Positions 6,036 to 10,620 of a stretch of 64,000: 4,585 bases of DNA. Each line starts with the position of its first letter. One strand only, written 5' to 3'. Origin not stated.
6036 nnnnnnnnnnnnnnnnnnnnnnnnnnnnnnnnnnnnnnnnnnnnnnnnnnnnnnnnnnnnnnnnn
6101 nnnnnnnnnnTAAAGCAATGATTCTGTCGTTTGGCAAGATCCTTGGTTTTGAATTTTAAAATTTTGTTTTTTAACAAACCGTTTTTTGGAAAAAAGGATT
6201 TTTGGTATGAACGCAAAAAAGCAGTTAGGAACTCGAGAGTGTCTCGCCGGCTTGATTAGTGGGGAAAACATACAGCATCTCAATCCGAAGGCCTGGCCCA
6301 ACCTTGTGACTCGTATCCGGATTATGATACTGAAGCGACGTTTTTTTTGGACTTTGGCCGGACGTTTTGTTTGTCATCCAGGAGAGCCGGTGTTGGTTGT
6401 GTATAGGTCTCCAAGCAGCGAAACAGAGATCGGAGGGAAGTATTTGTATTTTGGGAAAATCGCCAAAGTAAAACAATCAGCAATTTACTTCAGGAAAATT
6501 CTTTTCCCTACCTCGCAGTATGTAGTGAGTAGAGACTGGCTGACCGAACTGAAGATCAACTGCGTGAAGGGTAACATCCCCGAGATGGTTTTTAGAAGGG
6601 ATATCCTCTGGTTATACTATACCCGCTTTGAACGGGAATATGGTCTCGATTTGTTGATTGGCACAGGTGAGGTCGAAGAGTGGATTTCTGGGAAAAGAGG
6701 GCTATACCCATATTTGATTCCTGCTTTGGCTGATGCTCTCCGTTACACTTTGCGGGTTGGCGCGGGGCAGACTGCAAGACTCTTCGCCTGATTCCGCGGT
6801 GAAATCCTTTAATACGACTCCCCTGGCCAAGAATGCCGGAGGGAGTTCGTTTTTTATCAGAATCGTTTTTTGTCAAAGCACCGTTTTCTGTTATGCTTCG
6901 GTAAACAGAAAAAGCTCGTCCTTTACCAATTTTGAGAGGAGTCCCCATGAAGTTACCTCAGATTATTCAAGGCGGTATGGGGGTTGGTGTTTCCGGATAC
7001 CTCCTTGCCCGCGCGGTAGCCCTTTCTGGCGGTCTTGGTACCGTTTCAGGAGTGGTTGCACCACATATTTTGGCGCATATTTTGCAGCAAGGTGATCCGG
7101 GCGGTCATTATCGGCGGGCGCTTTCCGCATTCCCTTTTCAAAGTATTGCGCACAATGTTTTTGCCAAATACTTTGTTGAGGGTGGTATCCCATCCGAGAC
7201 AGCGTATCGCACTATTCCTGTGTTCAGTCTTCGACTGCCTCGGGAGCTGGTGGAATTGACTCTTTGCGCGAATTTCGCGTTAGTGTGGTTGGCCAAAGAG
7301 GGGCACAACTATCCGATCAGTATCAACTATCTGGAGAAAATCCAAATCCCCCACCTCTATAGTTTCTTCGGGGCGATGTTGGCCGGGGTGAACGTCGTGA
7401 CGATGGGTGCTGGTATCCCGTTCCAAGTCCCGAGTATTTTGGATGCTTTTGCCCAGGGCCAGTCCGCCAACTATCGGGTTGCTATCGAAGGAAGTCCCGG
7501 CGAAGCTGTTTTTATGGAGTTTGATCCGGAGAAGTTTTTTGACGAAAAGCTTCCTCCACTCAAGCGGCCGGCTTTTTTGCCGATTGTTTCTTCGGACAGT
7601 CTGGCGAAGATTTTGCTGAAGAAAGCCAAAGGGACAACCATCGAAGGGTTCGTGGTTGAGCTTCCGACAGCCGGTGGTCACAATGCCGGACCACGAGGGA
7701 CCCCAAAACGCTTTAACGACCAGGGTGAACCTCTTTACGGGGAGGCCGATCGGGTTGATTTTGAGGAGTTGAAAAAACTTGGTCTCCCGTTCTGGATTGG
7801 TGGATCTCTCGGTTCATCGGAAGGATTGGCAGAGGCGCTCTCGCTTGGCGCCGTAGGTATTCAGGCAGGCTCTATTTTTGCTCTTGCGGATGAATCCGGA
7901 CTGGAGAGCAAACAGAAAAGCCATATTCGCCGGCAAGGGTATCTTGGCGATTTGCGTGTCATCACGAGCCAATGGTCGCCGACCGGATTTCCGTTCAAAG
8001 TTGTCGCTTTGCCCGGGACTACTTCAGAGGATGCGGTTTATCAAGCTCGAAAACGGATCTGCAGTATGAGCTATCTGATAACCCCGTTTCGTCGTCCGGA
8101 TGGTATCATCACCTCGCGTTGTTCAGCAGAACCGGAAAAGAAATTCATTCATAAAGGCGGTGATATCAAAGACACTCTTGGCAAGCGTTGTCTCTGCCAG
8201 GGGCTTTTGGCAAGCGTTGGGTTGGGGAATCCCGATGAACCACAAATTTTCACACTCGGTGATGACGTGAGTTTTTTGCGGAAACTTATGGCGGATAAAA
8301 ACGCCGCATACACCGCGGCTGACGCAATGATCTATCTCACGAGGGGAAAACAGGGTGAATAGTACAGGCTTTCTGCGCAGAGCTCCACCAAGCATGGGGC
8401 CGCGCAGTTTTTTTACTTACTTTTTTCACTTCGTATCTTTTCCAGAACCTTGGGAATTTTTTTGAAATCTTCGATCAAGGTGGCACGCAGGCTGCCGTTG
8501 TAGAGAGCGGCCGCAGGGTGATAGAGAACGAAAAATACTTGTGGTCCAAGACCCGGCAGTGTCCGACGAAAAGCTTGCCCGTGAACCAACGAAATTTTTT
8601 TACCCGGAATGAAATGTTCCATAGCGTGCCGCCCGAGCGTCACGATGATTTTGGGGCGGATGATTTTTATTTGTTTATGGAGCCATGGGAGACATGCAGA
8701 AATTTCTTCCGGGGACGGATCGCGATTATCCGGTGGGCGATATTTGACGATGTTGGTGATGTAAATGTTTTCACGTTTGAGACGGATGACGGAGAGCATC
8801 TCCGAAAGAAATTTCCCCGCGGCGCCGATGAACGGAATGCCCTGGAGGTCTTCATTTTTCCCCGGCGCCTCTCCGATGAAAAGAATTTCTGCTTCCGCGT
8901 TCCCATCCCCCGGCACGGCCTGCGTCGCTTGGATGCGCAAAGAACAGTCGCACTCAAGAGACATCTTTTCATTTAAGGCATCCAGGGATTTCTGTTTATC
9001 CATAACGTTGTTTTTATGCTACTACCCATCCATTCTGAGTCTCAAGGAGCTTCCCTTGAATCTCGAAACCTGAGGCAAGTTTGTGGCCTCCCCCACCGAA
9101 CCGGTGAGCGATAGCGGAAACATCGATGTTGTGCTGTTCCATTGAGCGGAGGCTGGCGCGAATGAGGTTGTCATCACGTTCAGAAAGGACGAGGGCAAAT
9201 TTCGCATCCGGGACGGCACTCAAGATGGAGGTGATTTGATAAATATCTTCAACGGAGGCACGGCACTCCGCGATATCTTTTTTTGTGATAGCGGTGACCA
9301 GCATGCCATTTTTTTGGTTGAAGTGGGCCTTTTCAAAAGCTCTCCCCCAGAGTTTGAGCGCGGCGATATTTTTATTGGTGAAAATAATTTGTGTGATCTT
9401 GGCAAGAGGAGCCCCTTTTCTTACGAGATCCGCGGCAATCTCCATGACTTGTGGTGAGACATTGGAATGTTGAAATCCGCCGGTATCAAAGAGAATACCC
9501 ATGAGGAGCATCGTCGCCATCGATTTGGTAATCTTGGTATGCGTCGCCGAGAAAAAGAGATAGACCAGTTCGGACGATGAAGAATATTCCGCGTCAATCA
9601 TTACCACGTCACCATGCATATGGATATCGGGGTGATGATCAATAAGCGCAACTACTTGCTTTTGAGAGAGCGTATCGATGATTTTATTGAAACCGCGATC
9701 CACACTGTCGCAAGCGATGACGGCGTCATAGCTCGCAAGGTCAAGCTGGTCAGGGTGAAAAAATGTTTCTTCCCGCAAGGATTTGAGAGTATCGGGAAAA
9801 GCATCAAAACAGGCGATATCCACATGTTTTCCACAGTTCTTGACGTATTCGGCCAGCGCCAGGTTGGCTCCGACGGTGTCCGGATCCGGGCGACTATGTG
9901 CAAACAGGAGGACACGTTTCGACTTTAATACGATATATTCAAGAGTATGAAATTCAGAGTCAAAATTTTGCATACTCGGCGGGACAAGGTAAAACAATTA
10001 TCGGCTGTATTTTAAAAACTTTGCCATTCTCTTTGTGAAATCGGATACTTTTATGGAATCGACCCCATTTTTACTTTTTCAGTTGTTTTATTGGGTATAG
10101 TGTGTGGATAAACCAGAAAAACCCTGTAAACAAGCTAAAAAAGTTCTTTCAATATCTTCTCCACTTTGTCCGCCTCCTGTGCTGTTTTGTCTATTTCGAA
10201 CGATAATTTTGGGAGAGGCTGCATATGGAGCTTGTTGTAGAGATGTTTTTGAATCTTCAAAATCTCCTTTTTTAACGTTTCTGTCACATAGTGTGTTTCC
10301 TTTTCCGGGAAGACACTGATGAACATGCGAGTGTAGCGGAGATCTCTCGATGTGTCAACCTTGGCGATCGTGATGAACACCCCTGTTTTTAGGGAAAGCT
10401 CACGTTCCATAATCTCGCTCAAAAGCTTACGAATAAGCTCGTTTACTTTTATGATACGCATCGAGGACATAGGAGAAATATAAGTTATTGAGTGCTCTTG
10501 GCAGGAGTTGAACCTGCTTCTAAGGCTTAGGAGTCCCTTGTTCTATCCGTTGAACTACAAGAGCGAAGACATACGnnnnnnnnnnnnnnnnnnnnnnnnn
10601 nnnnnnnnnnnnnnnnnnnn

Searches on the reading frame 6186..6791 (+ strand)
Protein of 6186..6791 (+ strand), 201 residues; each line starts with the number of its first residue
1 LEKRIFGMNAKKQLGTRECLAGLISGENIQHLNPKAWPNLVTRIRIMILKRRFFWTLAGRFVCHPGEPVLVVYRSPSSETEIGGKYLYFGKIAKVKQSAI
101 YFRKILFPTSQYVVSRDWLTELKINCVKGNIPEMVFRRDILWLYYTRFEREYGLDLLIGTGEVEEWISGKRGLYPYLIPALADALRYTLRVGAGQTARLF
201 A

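Call 9: search_protein_families(library=pfam, proteins=[window:6186-6791:+])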
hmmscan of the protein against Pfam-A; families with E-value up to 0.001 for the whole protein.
window:6186-6791:+ (201 aa): 0 families

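Call 56: search_protein_families(library=ncbifam, proteins=[window:6186-6791:+], max_evalue=0.1)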
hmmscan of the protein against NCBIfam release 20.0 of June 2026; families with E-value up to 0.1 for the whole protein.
window:6186-6791:+ (201 aa): 1 family
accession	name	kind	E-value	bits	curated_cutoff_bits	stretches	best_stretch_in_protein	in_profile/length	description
NF003298.0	PRK04296.1-3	equivalog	0.076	12.6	375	1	101-140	119-159/205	thymidine kinase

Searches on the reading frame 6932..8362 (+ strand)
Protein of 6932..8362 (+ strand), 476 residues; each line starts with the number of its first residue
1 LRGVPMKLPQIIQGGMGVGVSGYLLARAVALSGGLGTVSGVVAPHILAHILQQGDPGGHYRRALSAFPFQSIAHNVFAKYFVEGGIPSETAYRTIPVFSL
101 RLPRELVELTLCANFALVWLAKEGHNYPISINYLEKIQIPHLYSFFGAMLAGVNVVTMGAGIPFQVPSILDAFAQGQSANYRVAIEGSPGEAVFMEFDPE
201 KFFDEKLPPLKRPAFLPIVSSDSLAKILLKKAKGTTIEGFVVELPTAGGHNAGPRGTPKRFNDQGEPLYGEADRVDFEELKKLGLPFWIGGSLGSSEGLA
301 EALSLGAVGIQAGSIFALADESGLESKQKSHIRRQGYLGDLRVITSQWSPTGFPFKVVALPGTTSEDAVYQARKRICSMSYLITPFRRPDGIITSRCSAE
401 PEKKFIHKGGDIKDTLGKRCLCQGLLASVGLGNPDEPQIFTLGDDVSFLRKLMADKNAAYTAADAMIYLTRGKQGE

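Call 8: search_protein_families(library=pfam, proteins=[window:6932-8362:+])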
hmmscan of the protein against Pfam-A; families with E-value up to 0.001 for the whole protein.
window:6932-8362:+ (476 aa): 1 family
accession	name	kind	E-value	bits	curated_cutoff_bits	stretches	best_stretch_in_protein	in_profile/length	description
PF03060.21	NMO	-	5.4e-10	39.6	28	1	217-335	141-244/331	Nitronate monooxygenase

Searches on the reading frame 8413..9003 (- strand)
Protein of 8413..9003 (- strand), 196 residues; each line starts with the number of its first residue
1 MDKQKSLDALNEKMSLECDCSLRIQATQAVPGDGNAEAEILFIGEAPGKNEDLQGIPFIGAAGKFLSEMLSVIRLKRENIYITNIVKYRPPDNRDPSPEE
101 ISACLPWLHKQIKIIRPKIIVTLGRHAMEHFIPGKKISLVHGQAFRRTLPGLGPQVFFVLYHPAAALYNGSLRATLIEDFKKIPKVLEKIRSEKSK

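Call 8: search_protein_families(library=pfam, proteins=[window:8413-9003:-])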
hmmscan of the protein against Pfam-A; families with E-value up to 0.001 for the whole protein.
window:8413-9003:- (196 aa): 1 family
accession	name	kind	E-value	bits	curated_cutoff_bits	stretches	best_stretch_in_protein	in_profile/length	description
PF03167.25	UDG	-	3.5e-38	131.3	24.3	1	31-172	1-127/141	Uracil DNA glycosylase superfamily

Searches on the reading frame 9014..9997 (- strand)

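Call 8: search_protein_families(library=pfam, proteins=[window:9014-9997:-])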
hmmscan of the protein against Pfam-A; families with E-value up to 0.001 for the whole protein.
window:9014-9997:- (327 aa): 2 families
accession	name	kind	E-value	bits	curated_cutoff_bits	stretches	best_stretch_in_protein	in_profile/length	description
PF01368.27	DHH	-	4.3e-14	53.3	28.1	1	28-168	1-125/125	DHH family, N-terminal domain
PF02272.25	DHHA1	-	1.2e-06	29.3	25.9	1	250-314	16-84/102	DHHA1 domain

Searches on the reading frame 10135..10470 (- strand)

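Call 8: search_protein_families(library=pfam, proteins=[window:10135-10470:-])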
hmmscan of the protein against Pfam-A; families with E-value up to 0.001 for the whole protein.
window:10135-10470:- (111 aa): 1 family
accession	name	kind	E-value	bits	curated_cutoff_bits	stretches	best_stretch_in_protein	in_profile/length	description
PF02033.23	RBFA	-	9.6e-20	71.3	34.7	1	6-107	2-105/105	Ribosome-binding factor A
